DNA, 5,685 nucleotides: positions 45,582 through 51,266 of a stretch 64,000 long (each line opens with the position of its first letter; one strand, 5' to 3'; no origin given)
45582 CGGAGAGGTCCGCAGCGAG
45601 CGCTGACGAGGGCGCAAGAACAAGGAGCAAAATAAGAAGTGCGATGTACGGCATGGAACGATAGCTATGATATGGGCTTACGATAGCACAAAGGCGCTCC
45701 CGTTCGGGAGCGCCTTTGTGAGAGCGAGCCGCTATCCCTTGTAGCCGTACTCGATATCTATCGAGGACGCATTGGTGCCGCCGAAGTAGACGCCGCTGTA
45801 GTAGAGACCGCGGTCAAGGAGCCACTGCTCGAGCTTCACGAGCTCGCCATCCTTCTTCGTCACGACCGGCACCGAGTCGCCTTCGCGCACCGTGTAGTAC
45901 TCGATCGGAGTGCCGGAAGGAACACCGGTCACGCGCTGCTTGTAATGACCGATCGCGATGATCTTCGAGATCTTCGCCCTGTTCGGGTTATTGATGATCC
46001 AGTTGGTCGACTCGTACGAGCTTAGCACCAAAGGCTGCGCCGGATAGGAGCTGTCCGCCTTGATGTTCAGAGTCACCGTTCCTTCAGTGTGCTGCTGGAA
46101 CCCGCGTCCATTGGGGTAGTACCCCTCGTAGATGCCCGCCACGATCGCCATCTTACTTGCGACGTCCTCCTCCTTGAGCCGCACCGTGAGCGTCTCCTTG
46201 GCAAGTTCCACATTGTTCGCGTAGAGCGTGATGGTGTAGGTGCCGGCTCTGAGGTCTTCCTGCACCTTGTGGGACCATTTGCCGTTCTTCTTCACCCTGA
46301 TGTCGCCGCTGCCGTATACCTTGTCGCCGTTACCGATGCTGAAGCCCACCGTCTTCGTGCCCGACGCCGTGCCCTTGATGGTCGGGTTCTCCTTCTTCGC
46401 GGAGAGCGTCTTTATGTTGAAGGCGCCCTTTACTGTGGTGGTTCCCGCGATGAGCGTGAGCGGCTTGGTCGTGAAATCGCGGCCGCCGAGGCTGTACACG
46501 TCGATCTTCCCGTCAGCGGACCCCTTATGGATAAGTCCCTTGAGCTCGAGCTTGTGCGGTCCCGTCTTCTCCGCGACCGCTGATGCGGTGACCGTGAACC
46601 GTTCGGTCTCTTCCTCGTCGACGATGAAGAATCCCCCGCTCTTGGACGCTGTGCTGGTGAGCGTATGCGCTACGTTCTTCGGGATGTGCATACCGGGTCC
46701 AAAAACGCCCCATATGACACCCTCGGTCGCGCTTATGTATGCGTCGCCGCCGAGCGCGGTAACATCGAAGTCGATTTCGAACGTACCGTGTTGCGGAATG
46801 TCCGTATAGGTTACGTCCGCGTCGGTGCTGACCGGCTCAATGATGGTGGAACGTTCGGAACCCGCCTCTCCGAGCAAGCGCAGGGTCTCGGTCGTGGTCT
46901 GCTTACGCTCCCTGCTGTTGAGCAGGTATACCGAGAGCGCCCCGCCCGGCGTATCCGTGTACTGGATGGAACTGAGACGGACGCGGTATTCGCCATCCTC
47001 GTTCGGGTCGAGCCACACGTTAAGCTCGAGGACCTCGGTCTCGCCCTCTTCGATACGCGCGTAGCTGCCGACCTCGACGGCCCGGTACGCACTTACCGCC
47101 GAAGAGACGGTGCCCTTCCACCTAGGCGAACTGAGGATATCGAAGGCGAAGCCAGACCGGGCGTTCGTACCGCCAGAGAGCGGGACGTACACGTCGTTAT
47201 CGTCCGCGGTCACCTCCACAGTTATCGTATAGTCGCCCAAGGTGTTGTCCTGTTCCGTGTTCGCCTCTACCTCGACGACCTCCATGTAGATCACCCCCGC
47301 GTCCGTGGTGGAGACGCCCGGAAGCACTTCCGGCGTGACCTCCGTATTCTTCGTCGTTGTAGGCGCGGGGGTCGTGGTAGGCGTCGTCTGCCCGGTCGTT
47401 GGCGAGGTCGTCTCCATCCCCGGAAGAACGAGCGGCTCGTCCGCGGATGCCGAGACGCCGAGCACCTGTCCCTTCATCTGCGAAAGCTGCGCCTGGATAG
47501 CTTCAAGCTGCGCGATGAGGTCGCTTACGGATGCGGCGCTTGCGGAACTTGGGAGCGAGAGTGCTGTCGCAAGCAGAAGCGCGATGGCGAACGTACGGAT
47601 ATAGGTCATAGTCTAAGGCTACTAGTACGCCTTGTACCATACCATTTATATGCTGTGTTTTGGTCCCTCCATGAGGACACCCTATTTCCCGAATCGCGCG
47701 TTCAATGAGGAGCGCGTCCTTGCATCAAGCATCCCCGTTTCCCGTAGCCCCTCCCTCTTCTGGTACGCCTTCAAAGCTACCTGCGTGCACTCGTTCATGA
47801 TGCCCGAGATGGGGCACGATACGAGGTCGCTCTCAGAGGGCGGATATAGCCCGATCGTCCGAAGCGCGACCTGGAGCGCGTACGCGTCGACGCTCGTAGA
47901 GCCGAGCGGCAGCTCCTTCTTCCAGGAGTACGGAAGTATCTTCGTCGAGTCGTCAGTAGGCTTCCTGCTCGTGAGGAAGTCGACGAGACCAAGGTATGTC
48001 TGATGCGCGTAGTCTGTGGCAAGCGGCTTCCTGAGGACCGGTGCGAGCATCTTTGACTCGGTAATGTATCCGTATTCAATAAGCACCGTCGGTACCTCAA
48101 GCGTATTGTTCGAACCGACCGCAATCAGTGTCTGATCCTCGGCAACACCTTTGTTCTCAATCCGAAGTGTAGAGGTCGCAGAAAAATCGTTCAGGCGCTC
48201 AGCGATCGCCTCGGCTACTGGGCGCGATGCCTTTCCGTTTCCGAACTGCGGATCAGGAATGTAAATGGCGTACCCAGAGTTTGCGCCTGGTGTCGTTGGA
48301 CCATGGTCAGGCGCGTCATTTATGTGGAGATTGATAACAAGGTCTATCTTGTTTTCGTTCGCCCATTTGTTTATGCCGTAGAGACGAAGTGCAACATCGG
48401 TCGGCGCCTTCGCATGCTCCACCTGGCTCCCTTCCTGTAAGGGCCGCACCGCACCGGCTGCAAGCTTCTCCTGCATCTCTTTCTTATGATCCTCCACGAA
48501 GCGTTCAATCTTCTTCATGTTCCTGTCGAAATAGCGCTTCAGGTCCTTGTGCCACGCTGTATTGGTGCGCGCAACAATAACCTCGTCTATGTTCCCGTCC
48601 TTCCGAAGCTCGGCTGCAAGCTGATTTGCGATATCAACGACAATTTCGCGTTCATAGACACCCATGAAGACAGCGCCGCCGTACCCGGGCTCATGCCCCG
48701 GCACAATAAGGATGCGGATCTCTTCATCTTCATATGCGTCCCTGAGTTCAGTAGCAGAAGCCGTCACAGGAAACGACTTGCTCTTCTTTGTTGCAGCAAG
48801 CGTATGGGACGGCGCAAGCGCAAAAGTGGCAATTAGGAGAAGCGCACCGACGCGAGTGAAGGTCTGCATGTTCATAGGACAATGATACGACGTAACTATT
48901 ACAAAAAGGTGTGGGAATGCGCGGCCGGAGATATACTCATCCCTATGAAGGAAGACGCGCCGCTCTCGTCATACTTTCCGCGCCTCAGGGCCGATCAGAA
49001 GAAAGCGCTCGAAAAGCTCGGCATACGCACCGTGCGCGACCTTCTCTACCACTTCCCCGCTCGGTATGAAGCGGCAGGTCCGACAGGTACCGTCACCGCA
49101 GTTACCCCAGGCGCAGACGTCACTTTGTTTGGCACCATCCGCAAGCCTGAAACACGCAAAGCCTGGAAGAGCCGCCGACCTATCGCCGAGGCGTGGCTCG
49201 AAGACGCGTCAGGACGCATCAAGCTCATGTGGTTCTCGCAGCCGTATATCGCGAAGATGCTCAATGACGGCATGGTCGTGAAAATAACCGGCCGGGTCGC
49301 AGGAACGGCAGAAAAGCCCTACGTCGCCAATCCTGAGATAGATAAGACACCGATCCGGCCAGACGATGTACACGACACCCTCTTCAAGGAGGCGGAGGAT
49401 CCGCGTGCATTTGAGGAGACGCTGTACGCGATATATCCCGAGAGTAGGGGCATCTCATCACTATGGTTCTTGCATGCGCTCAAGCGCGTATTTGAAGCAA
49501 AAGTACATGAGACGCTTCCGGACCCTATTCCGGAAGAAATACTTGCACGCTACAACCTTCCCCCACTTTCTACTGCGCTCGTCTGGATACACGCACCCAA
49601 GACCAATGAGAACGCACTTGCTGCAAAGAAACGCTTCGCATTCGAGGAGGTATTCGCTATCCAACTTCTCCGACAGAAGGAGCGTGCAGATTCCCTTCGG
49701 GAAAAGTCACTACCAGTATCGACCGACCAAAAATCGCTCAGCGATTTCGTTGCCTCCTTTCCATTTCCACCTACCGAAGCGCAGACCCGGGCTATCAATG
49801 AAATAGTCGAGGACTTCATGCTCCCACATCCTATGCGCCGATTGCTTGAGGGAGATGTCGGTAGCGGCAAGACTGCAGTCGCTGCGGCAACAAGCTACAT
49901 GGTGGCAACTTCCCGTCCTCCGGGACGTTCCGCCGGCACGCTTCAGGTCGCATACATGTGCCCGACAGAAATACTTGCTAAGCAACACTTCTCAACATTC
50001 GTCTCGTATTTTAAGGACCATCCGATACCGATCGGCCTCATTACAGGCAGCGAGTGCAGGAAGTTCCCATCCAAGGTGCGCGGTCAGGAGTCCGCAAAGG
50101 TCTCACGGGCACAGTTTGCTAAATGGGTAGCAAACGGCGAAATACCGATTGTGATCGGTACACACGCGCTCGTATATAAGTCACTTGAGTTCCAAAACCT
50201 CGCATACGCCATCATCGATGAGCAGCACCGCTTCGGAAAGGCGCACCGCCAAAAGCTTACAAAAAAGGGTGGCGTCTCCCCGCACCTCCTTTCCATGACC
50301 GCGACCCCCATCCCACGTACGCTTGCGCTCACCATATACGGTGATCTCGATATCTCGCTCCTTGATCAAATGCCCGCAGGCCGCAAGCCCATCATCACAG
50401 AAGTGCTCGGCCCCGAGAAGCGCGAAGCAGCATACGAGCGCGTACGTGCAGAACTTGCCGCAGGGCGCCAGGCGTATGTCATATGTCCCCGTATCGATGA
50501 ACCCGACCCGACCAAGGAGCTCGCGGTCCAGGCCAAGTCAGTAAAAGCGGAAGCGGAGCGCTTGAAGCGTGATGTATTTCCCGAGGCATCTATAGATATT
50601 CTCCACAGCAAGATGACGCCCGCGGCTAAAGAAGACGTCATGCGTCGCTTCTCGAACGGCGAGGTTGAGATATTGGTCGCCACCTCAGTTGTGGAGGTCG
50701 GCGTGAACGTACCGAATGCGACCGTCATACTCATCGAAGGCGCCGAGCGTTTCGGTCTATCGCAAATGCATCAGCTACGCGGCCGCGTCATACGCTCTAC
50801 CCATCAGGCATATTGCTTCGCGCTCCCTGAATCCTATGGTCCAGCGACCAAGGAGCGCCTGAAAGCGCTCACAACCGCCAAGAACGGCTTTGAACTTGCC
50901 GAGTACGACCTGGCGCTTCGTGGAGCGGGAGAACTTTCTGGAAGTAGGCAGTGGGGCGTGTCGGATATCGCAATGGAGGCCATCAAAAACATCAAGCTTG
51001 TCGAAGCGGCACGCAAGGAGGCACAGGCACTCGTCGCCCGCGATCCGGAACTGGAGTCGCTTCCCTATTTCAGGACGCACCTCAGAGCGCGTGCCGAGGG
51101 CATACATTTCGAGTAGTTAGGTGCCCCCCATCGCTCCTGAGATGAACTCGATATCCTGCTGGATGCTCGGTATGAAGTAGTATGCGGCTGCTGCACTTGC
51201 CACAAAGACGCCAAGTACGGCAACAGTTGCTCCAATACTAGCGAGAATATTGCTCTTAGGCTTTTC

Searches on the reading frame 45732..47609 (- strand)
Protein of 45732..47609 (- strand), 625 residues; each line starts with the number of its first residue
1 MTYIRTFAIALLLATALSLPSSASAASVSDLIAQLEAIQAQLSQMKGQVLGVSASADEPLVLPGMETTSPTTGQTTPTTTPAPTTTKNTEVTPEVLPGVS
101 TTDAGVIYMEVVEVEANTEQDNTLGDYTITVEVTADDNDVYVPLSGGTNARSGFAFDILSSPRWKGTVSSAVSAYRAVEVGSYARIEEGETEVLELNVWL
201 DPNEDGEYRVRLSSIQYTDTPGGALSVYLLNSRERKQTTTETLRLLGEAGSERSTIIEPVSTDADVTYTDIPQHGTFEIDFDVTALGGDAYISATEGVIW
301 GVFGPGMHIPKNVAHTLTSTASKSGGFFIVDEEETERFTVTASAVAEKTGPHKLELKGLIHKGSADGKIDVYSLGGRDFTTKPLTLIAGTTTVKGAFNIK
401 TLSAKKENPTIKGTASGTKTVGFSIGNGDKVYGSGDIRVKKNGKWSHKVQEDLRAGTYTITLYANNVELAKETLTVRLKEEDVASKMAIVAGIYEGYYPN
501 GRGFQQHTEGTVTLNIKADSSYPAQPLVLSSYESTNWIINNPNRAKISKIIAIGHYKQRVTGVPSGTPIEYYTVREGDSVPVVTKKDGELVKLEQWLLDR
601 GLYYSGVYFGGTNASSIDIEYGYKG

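Call 47: search_protein_families(library=pfam, proteins=[window:45732-47609:-], max_evalue=0.001)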
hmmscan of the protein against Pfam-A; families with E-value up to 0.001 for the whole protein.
window:45732-47609:- (625 aa): 1 family
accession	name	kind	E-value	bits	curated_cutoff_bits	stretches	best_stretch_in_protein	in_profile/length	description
PF06995.16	Phage_P2_GpU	-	0.00084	19.4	27.5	0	351-415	42-106/120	Phage P2 GpU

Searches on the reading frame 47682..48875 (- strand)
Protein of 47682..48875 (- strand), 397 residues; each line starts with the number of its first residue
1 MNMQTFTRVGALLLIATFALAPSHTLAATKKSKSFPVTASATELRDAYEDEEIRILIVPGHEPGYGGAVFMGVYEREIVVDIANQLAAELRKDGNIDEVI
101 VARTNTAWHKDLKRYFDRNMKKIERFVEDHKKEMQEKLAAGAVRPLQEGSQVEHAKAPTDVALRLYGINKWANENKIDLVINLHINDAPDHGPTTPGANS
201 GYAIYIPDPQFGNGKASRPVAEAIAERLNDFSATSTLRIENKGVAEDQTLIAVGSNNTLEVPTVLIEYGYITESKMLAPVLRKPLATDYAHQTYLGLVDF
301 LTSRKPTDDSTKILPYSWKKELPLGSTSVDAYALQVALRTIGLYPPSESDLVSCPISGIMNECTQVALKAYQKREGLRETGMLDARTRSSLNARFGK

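Call 47: search_protein_families(library=pfam, proteins=[window:47682-48875:-], max_evalue=0.001)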
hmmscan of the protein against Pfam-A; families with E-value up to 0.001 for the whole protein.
window:47682-48875:- (397 aa): 2 families
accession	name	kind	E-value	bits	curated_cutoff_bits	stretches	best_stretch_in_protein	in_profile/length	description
PF01520.23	Amidase_3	-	1.3e-14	55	27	1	55-275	1-150/174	N-acetylmuramoyl-L-alanine amidase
PF01471.23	PG_binding_1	-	4.3e-07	30.5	23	1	331-390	5-56/57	Putative peptidoglycan binding domain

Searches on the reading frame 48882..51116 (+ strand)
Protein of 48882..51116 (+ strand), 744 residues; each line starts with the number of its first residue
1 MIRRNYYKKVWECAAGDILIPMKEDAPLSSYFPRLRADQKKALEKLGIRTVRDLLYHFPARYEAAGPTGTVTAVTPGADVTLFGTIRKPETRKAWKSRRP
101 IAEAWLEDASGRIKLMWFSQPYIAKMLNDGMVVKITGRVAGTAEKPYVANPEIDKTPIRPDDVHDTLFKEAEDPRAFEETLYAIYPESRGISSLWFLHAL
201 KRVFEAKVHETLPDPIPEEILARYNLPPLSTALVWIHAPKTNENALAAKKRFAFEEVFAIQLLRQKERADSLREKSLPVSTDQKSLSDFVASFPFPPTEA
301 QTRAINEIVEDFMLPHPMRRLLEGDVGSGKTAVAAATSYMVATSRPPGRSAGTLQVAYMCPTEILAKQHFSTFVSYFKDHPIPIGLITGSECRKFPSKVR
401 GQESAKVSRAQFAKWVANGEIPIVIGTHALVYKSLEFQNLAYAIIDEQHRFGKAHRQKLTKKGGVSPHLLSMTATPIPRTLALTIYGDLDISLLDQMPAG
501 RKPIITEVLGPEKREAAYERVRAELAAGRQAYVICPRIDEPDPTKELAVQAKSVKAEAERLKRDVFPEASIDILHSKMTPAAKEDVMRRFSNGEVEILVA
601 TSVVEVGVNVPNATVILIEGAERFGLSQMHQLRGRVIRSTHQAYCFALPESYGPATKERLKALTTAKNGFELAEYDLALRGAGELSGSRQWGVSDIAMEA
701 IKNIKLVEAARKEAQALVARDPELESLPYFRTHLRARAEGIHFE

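Call 47: search_protein_families(library=pfam, proteins=[window:48882-51116:+], max_evalue=0.001)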
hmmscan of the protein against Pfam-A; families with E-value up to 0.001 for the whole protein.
window:48882-51116:+ (744 aa): 6 families
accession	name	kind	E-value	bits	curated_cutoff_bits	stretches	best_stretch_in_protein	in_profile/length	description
PF00270.35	DEAD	-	1.8e-18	67.3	26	1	298-481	1-164/167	DEAD/DEAH box helicase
PF00271.37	Helicase_C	-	6.5e-17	62.2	23.5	1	526-639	13-109/110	Helicase conserved C-terminal domain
PF17191.10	RecG_wedge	-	2.2e-14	53.8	23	1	38-155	11-127/162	RecG wedge domain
PF04851.21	ResIII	-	3.2e-11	43.9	22.5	1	297-476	4-162/164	Type III restriction enzyme, res subunit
PF19833.4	RecG_dom3_C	-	2.6e-08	34.2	26.8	1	668-726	3-63/87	ATP-dependent DNA helicase RecG, domain 3, C-terminal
PF01336.31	tRNA_anti-codon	-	1.5e-07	31.7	27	1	80-152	1-71/75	OB-fold nucleic acid binding domain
